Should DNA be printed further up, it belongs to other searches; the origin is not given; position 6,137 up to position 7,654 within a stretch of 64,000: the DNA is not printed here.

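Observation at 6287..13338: Four-gene envelope glycosylation-type cluster: GT2::methyltransferase fusion followed by three consecutive giant GT-C-like membrane proteins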

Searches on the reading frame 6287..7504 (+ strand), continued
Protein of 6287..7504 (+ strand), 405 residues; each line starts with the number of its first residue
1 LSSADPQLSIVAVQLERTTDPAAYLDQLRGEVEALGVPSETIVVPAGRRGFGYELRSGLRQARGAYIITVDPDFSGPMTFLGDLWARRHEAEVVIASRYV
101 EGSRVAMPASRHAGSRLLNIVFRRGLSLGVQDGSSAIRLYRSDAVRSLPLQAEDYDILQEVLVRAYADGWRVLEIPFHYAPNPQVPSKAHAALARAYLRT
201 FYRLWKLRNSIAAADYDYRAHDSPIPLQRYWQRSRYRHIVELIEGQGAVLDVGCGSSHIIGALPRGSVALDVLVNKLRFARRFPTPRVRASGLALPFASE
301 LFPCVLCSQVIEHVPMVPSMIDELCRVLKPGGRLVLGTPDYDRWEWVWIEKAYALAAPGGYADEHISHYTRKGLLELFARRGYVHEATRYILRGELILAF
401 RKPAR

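Call 29: search_protein_representatives(protein=window:6287-7504:+)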
Query: 405 residues. Proteins with E-value up to 0.001 (for the whole library): 19170; up to 1e-10: 1042; up to 1e-30: 227. The best 150 are listed.
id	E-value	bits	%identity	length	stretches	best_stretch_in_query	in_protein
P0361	6.5e-137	473.0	61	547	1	46-404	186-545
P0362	3.5e-119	414.6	80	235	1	1-235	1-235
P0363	2.0e-116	405.6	62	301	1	107-404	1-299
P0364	8.9e-109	380.4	54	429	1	49-404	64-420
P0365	9.9e-106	370.3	69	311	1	145-383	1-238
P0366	8.1e-101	354.2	45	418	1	39-402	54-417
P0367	9.0e-100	350.7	67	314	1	168-403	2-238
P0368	6.5e-97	341.3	48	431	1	46-404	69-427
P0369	4.3e-96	338.6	48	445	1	45-402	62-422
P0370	1.7e-93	330.0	47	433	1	33-403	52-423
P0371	2.7e-93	329.4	73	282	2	111-275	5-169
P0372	1.4e-92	327.0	56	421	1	80-403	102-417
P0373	5.1e-92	325.2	45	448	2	44-404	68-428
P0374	5.3e-92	325.1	46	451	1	37-399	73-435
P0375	1.4e-91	323.7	48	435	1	36-402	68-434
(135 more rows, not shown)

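Call 37: find_related_loci(query=A4, collection=genome_contigs, flank=10000)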
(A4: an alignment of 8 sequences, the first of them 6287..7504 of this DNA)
Query A4 (405 aa) in genome_contigs; peptide patterns used: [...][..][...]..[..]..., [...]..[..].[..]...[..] (x = any residue, [..] = any of these).
587 stretches matched a pattern; 539 encode a relative of the query (tblastn E <= 1e-3); the best 80 are kept; 80 distinct loci.
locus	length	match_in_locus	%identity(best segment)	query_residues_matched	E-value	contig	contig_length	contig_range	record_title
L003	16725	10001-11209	84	3-405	0e+0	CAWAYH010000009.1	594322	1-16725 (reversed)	MAG: uncultured Acidobacteriota bacterium isolate MFD06229.bin.2.115 genome assembly, contig: contig_25485, whole genome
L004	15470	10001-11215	82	1-405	0e+0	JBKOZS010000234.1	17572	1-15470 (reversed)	MAG: Acidobacteriota bacterium isolate GB_HAYS_MAG_00028 GB_HAYS_000001646250, whole genome shotgun sequence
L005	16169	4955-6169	81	1-405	0e+0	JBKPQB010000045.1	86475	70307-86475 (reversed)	MAG: Acidobacteriota bacterium isolate GS_EKS_MAG_00087 GS_EKS_000000203726, whole genome shotgun sequence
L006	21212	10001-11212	82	1-404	0e+0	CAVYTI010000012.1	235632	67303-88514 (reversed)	MAG: uncultured Acidobacteriota bacterium isolate MFD05537.bin.1.91 genome assembly, contig: contig_5083, whole genome s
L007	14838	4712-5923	81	1-404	0e+0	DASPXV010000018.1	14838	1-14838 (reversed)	MAG TPA_asm: Vicinamibacterales bacterium isolate SMAG_U11576 k141_1493477, whole genome shotgun sequence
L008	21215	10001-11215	79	1-405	0e+0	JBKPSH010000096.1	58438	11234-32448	MAG: Acidobacteriota bacterium isolate GS_EKS_MAG_00027 GS_EKS_000000905276, whole genome shotgun sequence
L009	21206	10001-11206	82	1-403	0e+0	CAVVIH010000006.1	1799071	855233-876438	MAG: uncultured Acidobacteriota bacterium isolate MFD02840.bin.2.178 genome assembly, contig: contig_4387, whole genome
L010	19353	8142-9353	76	1-405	0e+0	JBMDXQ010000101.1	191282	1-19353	MAG: Vicinamibacterales bacterium isolate FBaSoil0_16 FBaSoil0_contig101, whole genome shotgun sequence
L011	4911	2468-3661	71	7-404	0e+0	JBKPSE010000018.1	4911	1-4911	MAG: Acidobacteriota bacterium isolate GS_EKS_MAG_00030 GS_EKS_000001575950, whole genome shotgun sequence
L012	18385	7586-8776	69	8-404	4e-178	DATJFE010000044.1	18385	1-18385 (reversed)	MAG TPA_asm: Vicinamibacterales bacterium isolate SMAG_U15451 k141_7686183, whole genome shotgun sequence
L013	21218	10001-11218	85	1-405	0e+0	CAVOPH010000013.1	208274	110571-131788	MAG: uncultured Acidobacteriota bacterium isolate MFD00392.bin.2.134 genome assembly, contig: contig_56206, whole genome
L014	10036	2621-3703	65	44-403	8e-150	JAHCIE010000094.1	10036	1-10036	MAG: Anaerolineae bacterium isolate TGS_CHL1 CHL1_94, whole genome shotgun sequence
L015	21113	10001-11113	64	34-403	2e-145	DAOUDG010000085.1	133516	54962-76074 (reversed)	MAG TPA_asm: Anaerolineae bacterium isolate M11_14 k145_3085226, whole genome shotgun sequence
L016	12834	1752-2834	63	44-403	2e-145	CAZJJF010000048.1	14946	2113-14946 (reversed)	MAG TPA_asm: uncultured Anaerolineales bacterium isolate SRP189682_co1_194 genome assembly, contig: NODE_8328_length_149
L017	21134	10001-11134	63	31-405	8e-143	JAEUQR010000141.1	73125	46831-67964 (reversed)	MAG: Acidobacteria bacterium isolate new MAG-256 k141_4209474, whole genome shotgun sequence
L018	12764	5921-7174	56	7-404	3e-141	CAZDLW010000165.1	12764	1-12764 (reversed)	MAG TPA_asm: uncultured Bifidobacteriaceae bacterium isolate SRP217488_co1_159 genome assembly, contig: NODE_3604_length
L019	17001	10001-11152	61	22-402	2e-141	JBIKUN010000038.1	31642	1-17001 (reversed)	MAG: Vicinamibacterales bacterium isolate ME2015-08-11_3300044626_group6_bin9 Rohwer_bin10_scaffold_811_c1, whole genome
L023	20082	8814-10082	55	4-404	4e-141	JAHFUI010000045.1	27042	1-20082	MAG: Acidobacteria bacterium isolate nzgw76 NODE_1393_length_27043_cov_4.684905, whole genome shotgun sequence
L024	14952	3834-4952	60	31-402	2e-140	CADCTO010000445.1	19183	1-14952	uncultured Armatimonadetes bacterium isolate AVDCRST_MAG63 genome assembly, contig: NODE43, whole genome shotgun sequenc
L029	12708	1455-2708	55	7-403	4e-139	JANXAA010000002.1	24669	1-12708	MAG: Acidobacteria bacterium isolate SKYB104 NODE_2_length_24669_cov_3.342428, whole genome shotgun sequence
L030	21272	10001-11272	54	3-405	1e-138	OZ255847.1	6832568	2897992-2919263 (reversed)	MAG: Bryobacteraceae bacterium isolate 5ccd27b0-8989-4324-8237-055bfcf539d2 genome assembly, chromosome: 1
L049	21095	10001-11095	59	38-402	1e-135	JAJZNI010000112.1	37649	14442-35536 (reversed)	MAG: bacterium isolate MAS3.bin89 NODE_1969_length_37649_cov_1.719018, whole genome shotgun sequence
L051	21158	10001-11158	58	22-404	5e-135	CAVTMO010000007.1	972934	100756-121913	MAG: uncultured Acidobacteriota bacterium isolate MFD06229.bin.2.140 genome assembly, contig: contig_3238, whole genome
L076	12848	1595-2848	54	7-403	2e-129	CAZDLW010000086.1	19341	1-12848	MAG TPA_asm: uncultured Bifidobacteriaceae bacterium isolate SRP217488_co1_159 genome assembly, contig: NODE_1694_length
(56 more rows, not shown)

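Call 41: search_protein_families(library=pfam, proteins=[L014:3839-9001:+, L018:7191-9674:+, L023:10102-12771:+, L024:4954-6339:+, L029:2735-5230:+, L030:11310-13079:+, L019:11164-12816:+, L051:11186-13312:+, L049:11031-12383:+, L076:2886-4880:+], max_evalue=0.01)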
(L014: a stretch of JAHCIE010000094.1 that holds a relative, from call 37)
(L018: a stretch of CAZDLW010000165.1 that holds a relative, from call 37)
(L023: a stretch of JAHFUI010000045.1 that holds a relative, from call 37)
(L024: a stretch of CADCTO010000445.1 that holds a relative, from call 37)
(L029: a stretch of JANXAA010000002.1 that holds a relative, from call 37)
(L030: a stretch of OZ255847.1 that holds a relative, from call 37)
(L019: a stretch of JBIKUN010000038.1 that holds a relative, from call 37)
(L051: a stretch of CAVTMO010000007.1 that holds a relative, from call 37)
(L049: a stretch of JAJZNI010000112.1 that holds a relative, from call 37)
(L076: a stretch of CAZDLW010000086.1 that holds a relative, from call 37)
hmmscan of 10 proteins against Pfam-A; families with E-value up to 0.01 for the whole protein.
L014:3839-9001:+ (1720 aa): 2 families
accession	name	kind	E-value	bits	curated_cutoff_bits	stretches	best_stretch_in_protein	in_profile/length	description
PF10060.15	DUF2298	-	9.4e-120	401.3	27.8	1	931-1494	2-488/488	Uncharacterized membrane protein (DUF2298)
PF13231.12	PMT_2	-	4.9e-10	40.3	26.1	1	151-251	22-122/160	Dolichyl-phosphate-mannose-protein mannosyltransferase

L018:7191-9674:+ (827 aa): 1 family
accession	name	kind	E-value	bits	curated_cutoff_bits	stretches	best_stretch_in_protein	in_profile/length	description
PF09586.16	YfhO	-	1.6e-11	43.8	28.5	1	683-767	748-833/835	Bacterial membrane protein YfhO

L023:10102-12771:+ (889 aa): 1 family
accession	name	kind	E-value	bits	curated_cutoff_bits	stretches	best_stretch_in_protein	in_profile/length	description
PF09586.16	YfhO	-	6.7e-07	28.5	28.5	1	788-862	759-833/835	Bacterial membrane protein YfhO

L024:4954-6339:+ (461 aa): 3 families
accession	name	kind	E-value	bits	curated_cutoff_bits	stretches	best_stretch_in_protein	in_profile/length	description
PF13231.12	PMT_2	-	4.6e-16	59.9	26.1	1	149-284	24-160/160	Dolichyl-phosphate-mannose-protein mannosyltransferase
PF09913.15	DUF2142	-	1.9e-11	43.9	30.1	1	148-411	126-393/395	Predicted membrane protein (DUF2142)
PF02366.24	PMT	-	4.9e-09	36.5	22.7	1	143-288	79-234/245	Dolichyl-phosphate-mannose-protein mannosyltransferase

L029:2735-5230:+ (831 aa): 2 families
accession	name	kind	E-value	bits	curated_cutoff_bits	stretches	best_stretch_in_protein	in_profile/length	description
PF09586.16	YfhO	-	1.7e-07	30.5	28.5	1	754-810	779-835/835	Bacterial membrane protein YfhO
PF24677.1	DUF7657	-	0.001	18.3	26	1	119-228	95-205/401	Domain of unknown function (DUF7657)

L030:11310-13079:+ (589 aa): 3 families
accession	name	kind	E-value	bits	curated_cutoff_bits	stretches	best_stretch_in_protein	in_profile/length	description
PF13231.12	PMT_2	-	9.5e-11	42.6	26.1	1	123-259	24-159/160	Dolichyl-phosphate-mannose-protein mannosyltransferase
PF09913.15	DUF2142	-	2.1e-08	33.8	30.1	1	122-380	126-392/395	Predicted membrane protein (DUF2142)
PF02366.24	PMT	-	5.9e-08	33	22.7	1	118-227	80-194/245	Dolichyl-phosphate-mannose-protein mannosyltransferase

L019:11164-12816:+ (550 aa): 4 families
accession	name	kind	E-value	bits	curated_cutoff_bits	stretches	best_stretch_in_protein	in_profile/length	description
PF04389.22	Peptidase_M28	-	1.1e-47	162.7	21.3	1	301-518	1-187/193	Peptidase family M28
PF01546.33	Peptidase_M20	-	7.9e-07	29.6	24.6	1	343-402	32-93/206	Peptidase family M20/M25/M40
PF05343.19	Peptidase_M42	-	9.8e-06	25.3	23.2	1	339-393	127-179/292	M42 glutamyl aminopeptidase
PF02225.27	PA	-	9.9e-05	22.8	23.9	1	133-245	1-87/95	PA domain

L051:11186-13312:+ (708 aa): 4 families
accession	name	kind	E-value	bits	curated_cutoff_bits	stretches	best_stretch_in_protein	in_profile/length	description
PF04389.22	Peptidase_M28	-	4.4e-45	154.2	21.3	1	460-677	1-187/193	Peptidase family M28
PF01546.33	Peptidase_M20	-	1.3e-05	25.7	24.6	1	502-551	32-81/206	Peptidase family M20/M25/M40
PF05343.19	Peptidase_M42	-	1.4e-05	24.7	23.2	1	499-552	128-179/292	M42 glutamyl aminopeptidase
PF02225.27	PA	-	0.00043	20.8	23.9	1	311-404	16-87/95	PA domain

L049:11031-12383:+ (450 aa): 2 families
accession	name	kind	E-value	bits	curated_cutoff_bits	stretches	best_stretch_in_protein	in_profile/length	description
PF13231.12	PMT_2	-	3.3e-13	50.6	26.1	1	135-272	24-157/160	Dolichyl-phosphate-mannose-protein mannosyltransferase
PF02366.24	PMT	-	2.5e-08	34.3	22.7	1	134-277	84-235/245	Dolichyl-phosphate-mannose-protein mannosyltransferase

L076:2886-4880:+ (664 aa): 0 families

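Call 64: search_protein_families(library=pfam, alignment_id=A6, max_evalue=0.001)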
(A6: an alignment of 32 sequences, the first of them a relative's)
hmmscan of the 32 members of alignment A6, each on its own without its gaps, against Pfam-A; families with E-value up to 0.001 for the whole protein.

A. member 1, L018:7191-9674:+ (827 aa): 1 family
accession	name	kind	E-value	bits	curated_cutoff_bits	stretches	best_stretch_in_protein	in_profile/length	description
PF09586.16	YfhO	-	1.6e-11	43.8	28.5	1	683-767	748-833/835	Bacterial membrane protein YfhO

B. families by the number of members that match (of 32 scanned): 13 families
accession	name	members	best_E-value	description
PF13231.12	PMT_2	8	4.6e-16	Dolichyl-phosphate-mannose-protein mannosyltransferase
PF19830.4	DUF6311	6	4.1e-21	Family of unknown function (DUF6311)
PF02366.24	PMT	5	4.4e-09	Dolichyl-phosphate-mannose-protein mannosyltransferase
PF09586.16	YfhO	4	2.1e-19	Bacterial membrane protein YfhO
PF00953.26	Glycos_transf_4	3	1.9e-31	Glycosyl transferase family 4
PF09913.15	DUF2142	3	1.9e-11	Predicted membrane protein (DUF2142)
PF10060.15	DUF2298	1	9.7e-118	Uncharacterized membrane protein (DUF2298)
PF07690.21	MFS_1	1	3.1e-49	Major Facilitator Superfamily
PF12704.14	MacB_PCD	1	2.7e-42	MacB-like periplasmic core domain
PF02687.27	FtsX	1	1.1e-25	FtsX-like permease C-terminal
PF09594.16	GT87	1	5.8e-11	Glycosyltransferase family 87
PF00083.30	Sugar_tr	1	1e-07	Sugar (and other) transporter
PF06728.19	PIG-U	1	9.7e-06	GPI transamidase subunit PIG-U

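Call 75: search_solved_structures(query=A3, max_evalue=0.001, show_alignments=1)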
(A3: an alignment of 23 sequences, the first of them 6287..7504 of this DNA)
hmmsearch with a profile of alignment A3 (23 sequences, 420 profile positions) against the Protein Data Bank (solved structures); distinct sequences matched with E-value up to 0.001: 69 (the best 60 are shown).
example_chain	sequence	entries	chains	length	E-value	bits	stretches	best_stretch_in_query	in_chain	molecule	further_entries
5mlz_A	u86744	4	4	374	3e-37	131.4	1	2-223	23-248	Dolichol monophosphate mannose synthase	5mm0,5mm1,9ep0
9hwj_A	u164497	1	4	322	1.1e-23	86.7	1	3-211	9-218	Undecaprenyl-phosphate 4-deoxy-4-formamido-L-arabinose transferase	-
9bhc_C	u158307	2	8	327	1.9e-21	79.3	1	3-210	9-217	Undecaprenyl-phosphate 4-deoxy-4-formamido-L-arabinose transferase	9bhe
8vxh_A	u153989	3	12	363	2.5e-21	78.9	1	3-210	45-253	Undecaprenyl-phosphate 4-deoxy-4-formamido-L-arabinose transferase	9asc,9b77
5eke_A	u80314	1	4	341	2.8e-21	78.7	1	2-169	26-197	Uncharacterized glycosyltransferase sll0501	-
5ekp_C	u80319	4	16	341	3e-21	78.6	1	2-167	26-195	Uncharacterized glycosyltransferase sll0501 | Glycosyltransferase sll0501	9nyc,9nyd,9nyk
9nye_A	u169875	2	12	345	3.1e-21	78.6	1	2-167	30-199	Glycosyltransferase sll0501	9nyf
2z87_A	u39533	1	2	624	2.1e-15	59.4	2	4-100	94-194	Chondroitin synthase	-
2z86_A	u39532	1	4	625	2.2e-15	59.3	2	4-100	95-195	Chondroitin synthase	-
2avn_A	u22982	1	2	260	3.3e-14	55.4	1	227-367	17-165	ubiquinone/menaquinone biosynthesis methyltransferase-related protein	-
1vl5_A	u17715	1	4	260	5e-14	54.8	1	259-407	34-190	unknown conserved protein BH2331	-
1vlm_A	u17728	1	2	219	1.2e-12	50.4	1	263-403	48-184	SAM-dependent methyltransferase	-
3l8d_A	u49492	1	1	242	3.1e-12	48.9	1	245-353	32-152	Methyltransferase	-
3cc8_A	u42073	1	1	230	3.4e-12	48.8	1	256-407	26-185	Putative methyltransferase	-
1ve3_A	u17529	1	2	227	4e-12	48.6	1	255-356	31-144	hypothetical protein PH0226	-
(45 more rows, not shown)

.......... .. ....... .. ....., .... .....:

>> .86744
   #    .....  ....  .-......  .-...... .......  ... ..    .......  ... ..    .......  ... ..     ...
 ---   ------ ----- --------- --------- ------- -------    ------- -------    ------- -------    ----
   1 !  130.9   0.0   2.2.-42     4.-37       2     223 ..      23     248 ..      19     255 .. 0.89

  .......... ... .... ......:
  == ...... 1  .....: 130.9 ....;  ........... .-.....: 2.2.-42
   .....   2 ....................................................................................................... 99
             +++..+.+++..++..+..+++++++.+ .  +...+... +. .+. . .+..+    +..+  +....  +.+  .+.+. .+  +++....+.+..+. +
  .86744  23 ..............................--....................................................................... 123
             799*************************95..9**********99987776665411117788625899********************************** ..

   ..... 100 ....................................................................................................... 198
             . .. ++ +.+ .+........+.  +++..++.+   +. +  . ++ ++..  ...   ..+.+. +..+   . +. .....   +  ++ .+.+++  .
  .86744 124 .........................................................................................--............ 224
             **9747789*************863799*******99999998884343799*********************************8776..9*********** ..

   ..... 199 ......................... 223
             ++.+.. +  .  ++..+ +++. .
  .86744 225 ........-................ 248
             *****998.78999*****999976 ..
